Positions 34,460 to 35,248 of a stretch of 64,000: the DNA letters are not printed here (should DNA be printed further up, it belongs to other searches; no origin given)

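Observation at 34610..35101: Zinc-ribbon + GspF/PilC-like membrane fragment gene wedged between sdhA and sdhB, with an AT-rich 3' part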

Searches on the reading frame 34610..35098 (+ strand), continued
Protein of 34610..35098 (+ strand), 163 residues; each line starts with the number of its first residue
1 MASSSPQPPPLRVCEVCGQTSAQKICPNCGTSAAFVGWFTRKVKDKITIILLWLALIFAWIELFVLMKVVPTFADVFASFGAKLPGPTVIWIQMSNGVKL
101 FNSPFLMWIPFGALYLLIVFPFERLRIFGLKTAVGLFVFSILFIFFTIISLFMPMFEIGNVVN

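Call 32: find_homologous_proteins(query=A2, max_evalue=1e-8)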
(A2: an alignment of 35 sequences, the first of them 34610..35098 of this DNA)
Query A2 (35 sequences) (163 aa, profile of the alignment): 362 proteins with E <= 1e-8 among 8000 candidates; the best 120 are listed.
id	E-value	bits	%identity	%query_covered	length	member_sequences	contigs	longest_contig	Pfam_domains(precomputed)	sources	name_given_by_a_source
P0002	1.7e-33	133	36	92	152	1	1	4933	-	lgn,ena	-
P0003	1.5e-32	130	34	92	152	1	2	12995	-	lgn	-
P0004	1.4e-29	121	40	74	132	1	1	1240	-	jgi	-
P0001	1.5e-29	120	99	100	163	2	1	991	-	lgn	-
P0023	4.2e-27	113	36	60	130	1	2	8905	-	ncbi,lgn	-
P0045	2.6e-26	110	27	72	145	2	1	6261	-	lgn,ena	-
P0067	1.1e-25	108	31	70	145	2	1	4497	-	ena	-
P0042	4.9e-25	106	49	33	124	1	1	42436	-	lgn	-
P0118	1.2e-24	105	31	58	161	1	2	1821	-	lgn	-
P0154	7.3e-24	102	29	98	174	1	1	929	PF13240.12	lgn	-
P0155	2.1e-23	101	41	36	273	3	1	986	PF00482.29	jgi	jgi:type IV pilus assembly protein PilC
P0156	2.2e-23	101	26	98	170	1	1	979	PF13240.12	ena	-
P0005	7.3e-23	99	68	19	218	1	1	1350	PF00482.29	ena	-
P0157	8.1e-23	99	43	34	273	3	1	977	PF00482.29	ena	-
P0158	1.3e-22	98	28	92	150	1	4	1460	PF13240.12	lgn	-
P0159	1.4e-22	98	41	37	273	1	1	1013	PF00482.29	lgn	-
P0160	1.5e-22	98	41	36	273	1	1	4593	PF00482.29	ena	-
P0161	2.3e-22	97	63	17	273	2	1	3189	PF00482.29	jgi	jgi:type IV pilus assembly protein PilC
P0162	2.5e-22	97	42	36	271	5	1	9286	PF00482.29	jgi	jgi:type IV pilus assembly protein PilC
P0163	5.7e-22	96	41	36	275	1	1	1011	PF00482.29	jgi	jgi:type IV pilus assembly protein PilC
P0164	7.9e-22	96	55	19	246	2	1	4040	PF00482.29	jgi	jgi:type IV pilus assembly protein PilC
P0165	9.0e-22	95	40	36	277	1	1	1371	PF00482.29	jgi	jgi:type IV pilus assembly protein PilC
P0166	9.3e-22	95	38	39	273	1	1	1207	PF00482.29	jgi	-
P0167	1.3e-21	95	59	24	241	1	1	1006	PF00482.29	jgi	jgi:type IV pilus assembly protein PilC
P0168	1.3e-21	95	45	33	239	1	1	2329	PF00482.29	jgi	-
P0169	1.3e-21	95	37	36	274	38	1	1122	PF00482.29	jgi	jgi:type IV pilus assembly protein PilC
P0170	1.3e-21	95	41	36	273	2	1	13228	PF00482.29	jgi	jgi:type IV pilus assembly protein PilC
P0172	2.0e-21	94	55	19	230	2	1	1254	PF00482.29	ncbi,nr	ncbi:MAG: type II secretion system F family protein, partial [Gemmatimonas sp.]|nr:type II secretion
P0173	2.0e-21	94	38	36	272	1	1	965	PF00482.29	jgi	jgi:type IV pilus assembly protein PilC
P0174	2.0e-21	94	43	37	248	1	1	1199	PF00482.29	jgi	jgi:type IV pilus assembly protein PilC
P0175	2.1e-21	94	38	39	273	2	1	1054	PF00482.29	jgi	-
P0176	2.9e-21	94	50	21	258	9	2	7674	PF00482.29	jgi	jgi:type IV pilus assembly protein PilC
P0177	3.0e-21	94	38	39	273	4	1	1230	PF00482.29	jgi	jgi:type IV pilus assembly protein PilC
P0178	3.8e-21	93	40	36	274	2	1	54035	PF00482.29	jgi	jgi:type IV pilus assembly protein PilC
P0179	5.1e-21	93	54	17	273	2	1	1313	PF00482.29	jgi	jgi:type IV pilus assembly protein PilC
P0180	5.3e-21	93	51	24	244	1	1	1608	PF00482.29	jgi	jgi:type IV pilus assembly protein PilC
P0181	5.5e-21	93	38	37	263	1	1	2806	PF00482.29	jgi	jgi:type IV pilus assembly protein PilC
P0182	8.5e-21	92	39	34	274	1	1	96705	PF00482.29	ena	-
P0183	9.4e-21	92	38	37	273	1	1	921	PF00482.29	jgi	-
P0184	1.0e-20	92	40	34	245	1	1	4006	PF00482.29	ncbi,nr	ncbi:MAG: type II secretion system F family protein [Proteobacteria bacterium]|nr:type II secretion 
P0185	1.1e-20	92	36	36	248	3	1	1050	PF00482.29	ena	-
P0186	1.2e-20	92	46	28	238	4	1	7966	PF00482.29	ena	-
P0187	1.2e-20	92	50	20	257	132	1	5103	PF00482.29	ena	-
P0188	1.3e-20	92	38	36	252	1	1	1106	PF00482.29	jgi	-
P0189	1.6e-20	91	38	48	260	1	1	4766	PF00482.29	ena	-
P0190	1.9e-20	91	45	31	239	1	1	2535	PF00482.29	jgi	jgi:type IV pilus assembly protein PilC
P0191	1.9e-20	91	48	20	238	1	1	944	PF00482.29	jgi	jgi:type IV pilus assembly protein PilC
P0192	1.9e-20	91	45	34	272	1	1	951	PF00482.29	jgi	jgi:type IV pilus assembly protein PilC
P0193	2.4e-20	91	40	39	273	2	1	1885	PF00482.29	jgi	jgi:type IV pilus assembly protein PilC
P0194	2.5e-20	91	44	36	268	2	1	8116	PF00482.29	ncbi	ncbi:MAG TPA: type II secretion system F family protein, partial [Opitutaceae bacterium]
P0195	2.6e-20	91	38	35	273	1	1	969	PF00482.29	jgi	jgi:type IV pilus assembly protein PilC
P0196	2.7e-20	91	32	56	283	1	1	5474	PF00482.29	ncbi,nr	ncbi:MAG: type II secretion system F family protein, partial [Kiritimatiellia bacterium]|nr:type II 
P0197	2.8e-20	91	42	36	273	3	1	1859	PF00482.29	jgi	jgi:type IV pilus assembly protein PilC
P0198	2.9e-20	90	52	19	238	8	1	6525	PF00482.29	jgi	jgi:type IV pilus assembly protein PilC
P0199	3.0e-20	90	40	38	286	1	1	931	PF00482.29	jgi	jgi:type IV pilus assembly protein PilC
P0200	3.2e-20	90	34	38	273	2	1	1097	PF00482.29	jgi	jgi:type IV pilus assembly protein PilC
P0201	3.4e-20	90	55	19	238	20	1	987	PF00482.29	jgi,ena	jgi:type IV pilus assembly protein PilC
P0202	3.4e-20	90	34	61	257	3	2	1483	PF00482.29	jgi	-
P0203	3.5e-20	90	40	36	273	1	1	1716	PF00482.29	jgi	jgi:type IV pilus assembly protein PilC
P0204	4.0e-20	90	37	37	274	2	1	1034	PF00482.29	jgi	jgi:type IV pilus assembly protein PilC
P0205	5.0e-20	90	30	75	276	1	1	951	PF00482.29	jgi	-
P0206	5.1e-20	90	46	25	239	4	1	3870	PF00482.29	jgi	jgi:type IV pilus assembly protein PilC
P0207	5.5e-20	90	32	92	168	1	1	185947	-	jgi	jgi:type II secretory pathway component PulF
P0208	5.6e-20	90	47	29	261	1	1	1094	PF00482.29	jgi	jgi:type IV pilus assembly protein PilC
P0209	6.8e-20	89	33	46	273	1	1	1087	PF00482.29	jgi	jgi:type IV pilus assembly protein PilC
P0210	7.1e-20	89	52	19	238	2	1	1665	PF00482.29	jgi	jgi:type IV pilus assembly protein PilC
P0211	8.2e-20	89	39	47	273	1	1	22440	PF00482.29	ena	-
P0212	9.2e-20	89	49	29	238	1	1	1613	PF00482.29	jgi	jgi:type IV pilus assembly protein PilC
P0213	1.0e-19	89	51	29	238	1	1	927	PF00482.29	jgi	jgi:type IV pilus assembly protein PilC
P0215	1.1e-19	89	42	35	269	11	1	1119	PF00482.29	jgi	jgi:type IV pilus assembly protein PilC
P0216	1.1e-19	89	47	22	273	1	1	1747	PF00482.29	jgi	jgi:type IV pilus assembly protein PilC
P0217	1.2e-19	89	38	49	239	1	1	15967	PF00482.29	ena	-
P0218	1.4e-19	88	53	22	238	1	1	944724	PF00482.29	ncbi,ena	-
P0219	1.7e-19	88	51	25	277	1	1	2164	PF00482.29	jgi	jgi:type IV pilus assembly protein PilC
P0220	1.7e-19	88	55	19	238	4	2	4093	PF00482.29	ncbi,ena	-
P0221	1.7e-19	88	48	27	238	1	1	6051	PF00482.29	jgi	jgi:type IV pilus assembly protein PilC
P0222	1.7e-19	88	58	22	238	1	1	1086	PF00482.29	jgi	-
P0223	1.8e-19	88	40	37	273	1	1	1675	PF00482.29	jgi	jgi:type IV pilus assembly protein PilC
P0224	2.0e-19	88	35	45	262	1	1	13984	PF00482.29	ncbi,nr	ncbi:MAG TPA: type II secretion system F family protein, partial [Verrucomicrobiota bacterium]|nr:ty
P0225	2.2e-19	88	40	35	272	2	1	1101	PF00482.29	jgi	-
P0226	2.2e-19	88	36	45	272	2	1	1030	PF00482.29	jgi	jgi:type IV pilus assembly protein PilC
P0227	2.8e-19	87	56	25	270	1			PF00482.29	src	-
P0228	2.8e-19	87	33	37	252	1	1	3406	PF00482.29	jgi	jgi:type IV pilus assembly protein PilC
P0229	4.0e-19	87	56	25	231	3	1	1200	PF00482.29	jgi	jgi:type IV pilus assembly protein PilC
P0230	4.2e-19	87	51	25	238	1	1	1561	PF00482.29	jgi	jgi:type IV pilus assembly protein PilC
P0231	5.0e-19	86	38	34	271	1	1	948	PF00482.29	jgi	jgi:type IV pilus assembly protein PilC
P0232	5.0e-19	86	44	34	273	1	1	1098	PF00482.29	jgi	jgi:type IV pilus assembly protein PilC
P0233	5.3e-19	86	61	22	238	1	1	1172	PF00482.29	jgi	jgi:type IV pilus assembly protein PilC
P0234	5.5e-19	86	53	22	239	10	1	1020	PF00482.29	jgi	-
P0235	6.1e-19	86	56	22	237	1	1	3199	PF00482.29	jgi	jgi:type IV pilus assembly protein PilC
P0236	7.5e-19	86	47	20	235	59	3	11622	PF00482.29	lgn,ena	-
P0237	8.6e-19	86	41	33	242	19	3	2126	PF00482.29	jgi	jgi:type IV pilus assembly protein PilC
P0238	1.2e-18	85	51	25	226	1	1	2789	PF00482.29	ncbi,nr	ncbi:MAG TPA: type II secretion system F family protein, partial [Verrucomicrobiae bacterium]|nr:typ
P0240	1.4e-18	85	35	38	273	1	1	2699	PF00482.29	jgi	jgi:type IV pilus assembly protein PilC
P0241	1.6e-18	85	50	20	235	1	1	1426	PF00482.29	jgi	jgi:type IV pilus assembly protein PilC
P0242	1.8e-18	85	42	32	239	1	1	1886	PF00482.29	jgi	jgi:type IV pilus assembly protein PilC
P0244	2.8e-18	84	50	22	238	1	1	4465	PF00482.29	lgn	-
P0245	3.0e-18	84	34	59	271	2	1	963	PF00482.29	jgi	jgi:type IV pilus assembly protein PilC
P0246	3.1e-18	84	51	25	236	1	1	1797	PF00482.29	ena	-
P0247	3.1e-18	84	36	34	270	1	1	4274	PF00482.29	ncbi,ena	-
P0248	3.4e-18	84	58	19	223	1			PF00482.29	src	-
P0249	3.4e-18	84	34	63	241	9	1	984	PF00482.29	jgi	jgi:type IV pilus assembly protein PilC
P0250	3.5e-18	84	34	39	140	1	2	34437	-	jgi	jgi:hypothetical protein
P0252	4.5e-18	83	37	46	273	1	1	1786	PF00482.29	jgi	jgi:type IV pilus assembly protein PilC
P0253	4.6e-18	83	56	20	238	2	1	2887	PF00482.29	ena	-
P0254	4.9e-18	83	53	22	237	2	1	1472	PF00482.29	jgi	jgi:type IV pilus assembly protein PilC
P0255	5.7e-18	83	54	25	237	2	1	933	PF00482.29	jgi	jgi:type IV pilus assembly protein PilC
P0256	5.9e-18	83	49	25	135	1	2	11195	-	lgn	-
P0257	6.0e-18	83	49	32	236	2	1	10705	PF00482.29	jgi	jgi:type IV pilus assembly protein PilC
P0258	7.4e-18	83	44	26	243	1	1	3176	PF00482.29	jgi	jgi:type IV pilus assembly protein PilC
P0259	7.5e-18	83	45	20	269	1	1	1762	PF00482.29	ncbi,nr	ncbi:MAG: type II secretion system F family protein, partial [Deltaproteobacteria bacterium]|nr:type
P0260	1.0e-17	82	51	30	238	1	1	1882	PF00482.29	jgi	jgi:type IV pilus assembly protein PilC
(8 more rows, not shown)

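Call 33: find_encoding_contigs(protein=P0207, flank=10000, max_places=3)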
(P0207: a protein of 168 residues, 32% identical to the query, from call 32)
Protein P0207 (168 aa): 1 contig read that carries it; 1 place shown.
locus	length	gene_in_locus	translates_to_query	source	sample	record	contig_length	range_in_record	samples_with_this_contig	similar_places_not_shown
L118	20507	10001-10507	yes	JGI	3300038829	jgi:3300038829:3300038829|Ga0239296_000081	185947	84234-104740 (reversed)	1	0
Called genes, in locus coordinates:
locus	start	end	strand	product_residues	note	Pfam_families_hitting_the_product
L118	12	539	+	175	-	PF01252:Peptidase_A8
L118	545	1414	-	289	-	PF03755:YicC-like_N, PF08340:YicC-like_C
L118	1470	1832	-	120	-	PF05635:23S_rRNA_IVP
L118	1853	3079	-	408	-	PF00291:PALP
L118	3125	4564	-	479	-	PF01590:GAF, PF13185:GAF_2, PF13492:GAF_3, PF07228:SpoIIE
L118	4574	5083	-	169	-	PF01740:STAS (weak), PF13466:STAS_2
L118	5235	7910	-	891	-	PF00330:Aconitase, PF00694:Aconitase_C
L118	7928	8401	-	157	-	PF00578:AhpC-TSA, PF08534:Redoxin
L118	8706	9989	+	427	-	PF00579:tRNA-synt_1b, PF22421:SYY_C-terminal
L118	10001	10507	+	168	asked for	-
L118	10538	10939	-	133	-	-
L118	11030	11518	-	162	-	PF19780:DUF6265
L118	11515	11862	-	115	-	-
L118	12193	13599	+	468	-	PF00037:Fer4 (faint), PF12797:Fer4_2 (faint), PF12800:Fer4_4 (faint), PF12838:Fer4_7 (weak), PF13237:Fer4_10 (faint), PF14697:Fer4_21 (faint), PF01855:POR_N, PF17147:PFOR_II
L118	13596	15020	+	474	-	PF02775:TPP_enzyme_C, PF01558:POR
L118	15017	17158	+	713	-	PF13549:ATP-grasp_5, PF13380:CoA_binding_2 (weak), PF13607:Succ_CoA_lig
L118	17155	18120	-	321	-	PF10128:OpcA_G6PD_assem (weak)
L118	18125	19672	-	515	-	PF00479:G6PD_N, PF02781:G6PD_C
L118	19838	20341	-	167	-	PF08378:NERD (faint), PF02021:UPF0102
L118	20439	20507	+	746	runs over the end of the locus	PF13185:GAF_2 (weak), PF05157:MshEN (weak), PF00437:T2SSE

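Call 34: find_encoding_contigs(protein=P0042, flank=10000, max_places=3)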
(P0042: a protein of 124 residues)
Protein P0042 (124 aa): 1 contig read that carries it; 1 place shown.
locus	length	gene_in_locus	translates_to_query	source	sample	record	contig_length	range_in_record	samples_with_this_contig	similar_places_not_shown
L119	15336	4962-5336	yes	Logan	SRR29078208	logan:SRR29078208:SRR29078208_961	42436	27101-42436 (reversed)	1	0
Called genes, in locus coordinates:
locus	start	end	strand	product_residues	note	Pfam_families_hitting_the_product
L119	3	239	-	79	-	?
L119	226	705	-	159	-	-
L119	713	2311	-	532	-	PF02195:ParB_N, PF17762:HTH_ParB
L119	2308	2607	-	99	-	-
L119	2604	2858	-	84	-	-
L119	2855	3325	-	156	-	-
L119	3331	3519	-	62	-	-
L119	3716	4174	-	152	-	-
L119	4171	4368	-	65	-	-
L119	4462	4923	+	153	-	-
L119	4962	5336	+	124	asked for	-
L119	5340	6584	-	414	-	-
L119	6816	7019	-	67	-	-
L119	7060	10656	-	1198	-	-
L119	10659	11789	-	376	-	-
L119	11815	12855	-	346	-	-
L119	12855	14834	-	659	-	-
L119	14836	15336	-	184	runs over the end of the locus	-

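Call 35: find_encoding_contigs(protein=P0250, flank=10000, max_places=3)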
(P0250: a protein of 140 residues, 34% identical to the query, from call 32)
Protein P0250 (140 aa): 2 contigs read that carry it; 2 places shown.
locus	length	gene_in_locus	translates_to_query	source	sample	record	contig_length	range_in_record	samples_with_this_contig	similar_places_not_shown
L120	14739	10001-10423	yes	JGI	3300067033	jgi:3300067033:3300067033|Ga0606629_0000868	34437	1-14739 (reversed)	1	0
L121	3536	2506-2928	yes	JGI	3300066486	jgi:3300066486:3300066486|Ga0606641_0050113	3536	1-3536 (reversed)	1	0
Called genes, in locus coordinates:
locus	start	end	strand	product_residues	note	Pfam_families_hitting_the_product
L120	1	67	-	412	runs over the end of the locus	PF00291:PALP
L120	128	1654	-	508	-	-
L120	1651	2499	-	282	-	-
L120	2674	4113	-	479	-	PF01590:GAF, PF13185:GAF_2, PF13492:GAF_3, PF07228:SpoIIE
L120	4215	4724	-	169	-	PF01740:STAS, PF13466:STAS_2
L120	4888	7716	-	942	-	PF00330:Aconitase, PF00694:Aconitase_C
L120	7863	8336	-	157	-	PF00578:AhpC-TSA, PF08534:Redoxin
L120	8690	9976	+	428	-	PF00579:tRNA-synt_1b, PF22421:SYY_C-terminal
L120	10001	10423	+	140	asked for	-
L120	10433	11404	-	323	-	PF01073:3Beta_HSD, PF01370:Epimerase, PF02719:Polysacc_synt_2, PF04321:RmlD_sub_bind, PF13460:NAD_binding_10 (weak), PF16363:GDP_Man_Dehyd, PF07993:NAD_binding_4 (weak)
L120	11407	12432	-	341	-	PF01370:Epimerase, PF04321:RmlD_sub_bind, PF16363:GDP_Man_Dehyd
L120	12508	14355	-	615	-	PF14716:HHH_8, PF14520:HHH_5, PF14791:DNA_pol_B_thumb, PF02811:PHP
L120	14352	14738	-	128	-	?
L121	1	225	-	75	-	?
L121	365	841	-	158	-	PF00578:AhpC-TSA, PF08534:Redoxin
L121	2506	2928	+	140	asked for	-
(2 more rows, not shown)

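Call 37: list_cluster_members(proteins=[P0023, P0001, P0207, P0250, P0042, P0019, P0007])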
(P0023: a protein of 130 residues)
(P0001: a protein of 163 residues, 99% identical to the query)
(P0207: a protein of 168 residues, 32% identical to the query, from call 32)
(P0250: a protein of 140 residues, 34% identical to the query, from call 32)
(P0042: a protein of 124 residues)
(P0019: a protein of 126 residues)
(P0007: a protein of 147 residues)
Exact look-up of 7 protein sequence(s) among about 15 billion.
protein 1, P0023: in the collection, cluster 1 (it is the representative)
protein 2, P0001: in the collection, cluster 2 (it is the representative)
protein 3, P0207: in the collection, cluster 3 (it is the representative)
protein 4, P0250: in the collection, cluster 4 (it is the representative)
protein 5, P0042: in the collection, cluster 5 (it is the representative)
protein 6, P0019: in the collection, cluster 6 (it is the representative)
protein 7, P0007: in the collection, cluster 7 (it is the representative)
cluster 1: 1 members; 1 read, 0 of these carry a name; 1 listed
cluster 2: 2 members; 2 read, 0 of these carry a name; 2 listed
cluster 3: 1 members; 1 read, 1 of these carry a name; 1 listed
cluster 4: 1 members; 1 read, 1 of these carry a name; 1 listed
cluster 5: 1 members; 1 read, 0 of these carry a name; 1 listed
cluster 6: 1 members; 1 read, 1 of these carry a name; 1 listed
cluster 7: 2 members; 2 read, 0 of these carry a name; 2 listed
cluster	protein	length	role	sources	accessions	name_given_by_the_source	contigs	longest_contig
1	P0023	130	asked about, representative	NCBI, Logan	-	-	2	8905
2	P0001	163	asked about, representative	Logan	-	-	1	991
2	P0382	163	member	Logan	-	-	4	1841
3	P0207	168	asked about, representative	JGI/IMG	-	type II secretory pathway component PulF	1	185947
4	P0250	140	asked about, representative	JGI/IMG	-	hypothetical protein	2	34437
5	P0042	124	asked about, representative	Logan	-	-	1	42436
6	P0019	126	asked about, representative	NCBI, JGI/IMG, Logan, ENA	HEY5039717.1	MAG TPA: hypothetical protein VIJ93_11645 [bacterium]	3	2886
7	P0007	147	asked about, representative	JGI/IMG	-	-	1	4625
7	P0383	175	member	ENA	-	-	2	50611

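Call 47: fold_search(model_id=the predicted structure, library=pdb)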
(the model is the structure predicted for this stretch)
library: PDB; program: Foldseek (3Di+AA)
matches with E <= 10: 4; with E <= 0.001: 0
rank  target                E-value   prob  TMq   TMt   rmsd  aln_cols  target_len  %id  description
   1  2apo_B                2.3e+00  0.38  0.13  0.37   8.4        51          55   22  Crystal Structure of the Methanococcus jannaschii Cbf5 Nop10 Complex (released 2005-11-15)
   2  2aqc_MODEL_1_A        3.5e+00  0.54  0.13  0.33   0.9        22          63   36  NMR Structural analysis of archaeal Nop10 (released 2005-11-15)
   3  9g9k_C                5.8e+00  0.05  0.18  0.24  14.8        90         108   10  CryoEM structure of Enterococcus italicus Csm-crRNA-CTR2 complex (4.3) bound to AMPNPP (released 2025-01-29)
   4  8xqo_R                9.7e+00  0.02  0.23  0.15  23.9       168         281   13  Structure of human class T GPCR TAS2R14-Gi complex with Aristolochic acid A. (released 2024-07-10)

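Call 51: search_dna_similar(query=window:34610-35098:+, collection=phages, mode=protein, max_evalue=0.01, max_rows=20)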
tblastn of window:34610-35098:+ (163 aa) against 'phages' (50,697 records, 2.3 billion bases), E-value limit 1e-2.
No match.

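Call 52: search_dna_similar(query=P0042, collection=phages, mode=protein, max_evalue=0.01, max_rows=20)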
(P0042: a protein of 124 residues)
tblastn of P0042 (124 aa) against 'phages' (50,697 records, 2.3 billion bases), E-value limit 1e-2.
Records with a match: 1; places in all: 1; records where one place covers at least 80% of the query: 0.
Best place of each record, by identity: <60% 1.
By first word of the organism name: Bacteriophage 1.
By host as written in the record: - 1.
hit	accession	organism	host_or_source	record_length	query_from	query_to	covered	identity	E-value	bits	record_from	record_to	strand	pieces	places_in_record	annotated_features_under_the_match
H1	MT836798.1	Bacteriophage sp.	human fecal samples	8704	3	58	45%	39.3%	4e-5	47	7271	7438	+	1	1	record has no annotation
